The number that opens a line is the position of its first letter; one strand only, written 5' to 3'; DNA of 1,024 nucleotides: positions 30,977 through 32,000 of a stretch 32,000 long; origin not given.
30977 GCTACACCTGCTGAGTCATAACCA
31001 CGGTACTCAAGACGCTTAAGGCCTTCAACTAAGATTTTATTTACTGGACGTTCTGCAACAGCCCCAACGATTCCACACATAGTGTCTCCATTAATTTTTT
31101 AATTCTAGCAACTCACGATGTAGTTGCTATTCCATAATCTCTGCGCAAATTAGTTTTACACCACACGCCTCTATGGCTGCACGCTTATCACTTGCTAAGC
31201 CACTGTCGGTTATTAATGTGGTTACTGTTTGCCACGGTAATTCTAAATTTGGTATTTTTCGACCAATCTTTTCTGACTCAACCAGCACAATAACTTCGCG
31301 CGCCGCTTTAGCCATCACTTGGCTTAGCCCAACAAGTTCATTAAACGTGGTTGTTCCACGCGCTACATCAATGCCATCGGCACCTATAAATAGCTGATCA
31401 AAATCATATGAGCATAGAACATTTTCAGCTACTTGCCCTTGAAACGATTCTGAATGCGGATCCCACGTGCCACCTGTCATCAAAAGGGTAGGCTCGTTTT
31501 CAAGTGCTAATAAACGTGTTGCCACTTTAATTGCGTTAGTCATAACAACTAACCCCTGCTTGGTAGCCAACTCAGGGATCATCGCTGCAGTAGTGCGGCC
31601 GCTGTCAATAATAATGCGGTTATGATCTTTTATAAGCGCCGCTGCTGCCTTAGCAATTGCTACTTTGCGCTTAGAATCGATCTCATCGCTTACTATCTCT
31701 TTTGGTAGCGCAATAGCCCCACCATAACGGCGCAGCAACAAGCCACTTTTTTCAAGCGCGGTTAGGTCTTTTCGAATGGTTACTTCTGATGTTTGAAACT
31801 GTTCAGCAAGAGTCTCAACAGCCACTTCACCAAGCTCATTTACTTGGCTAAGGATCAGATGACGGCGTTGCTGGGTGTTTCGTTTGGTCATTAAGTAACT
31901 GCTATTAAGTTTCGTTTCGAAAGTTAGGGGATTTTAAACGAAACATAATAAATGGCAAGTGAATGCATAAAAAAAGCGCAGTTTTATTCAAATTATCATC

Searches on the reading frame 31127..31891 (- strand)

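Call 5: search_protein_families(library=pfam, proteins=[window:31127-31891:-])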
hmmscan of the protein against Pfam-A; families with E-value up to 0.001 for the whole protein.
window:31127-31891:- (254 aa): 4 families
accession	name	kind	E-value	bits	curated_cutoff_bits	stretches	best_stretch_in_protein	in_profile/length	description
PF00455.28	DeoRC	-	9.7e-43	146.3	31.8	1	73-230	3-160/160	DeoR C terminal sensor domain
PF08220.18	HTH_DeoR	-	1.3e-15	57.3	21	1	9-61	1-53/57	DeoR-like helix-turn-helix domain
PF08279.18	HTH_11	-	1.5e-05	25.2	25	1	9-51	1-44/55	HTH domain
PF00392.27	GntR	-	0.00019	21.5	27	1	11-60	11-62/64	Bacterial regulatory proteins, gntR family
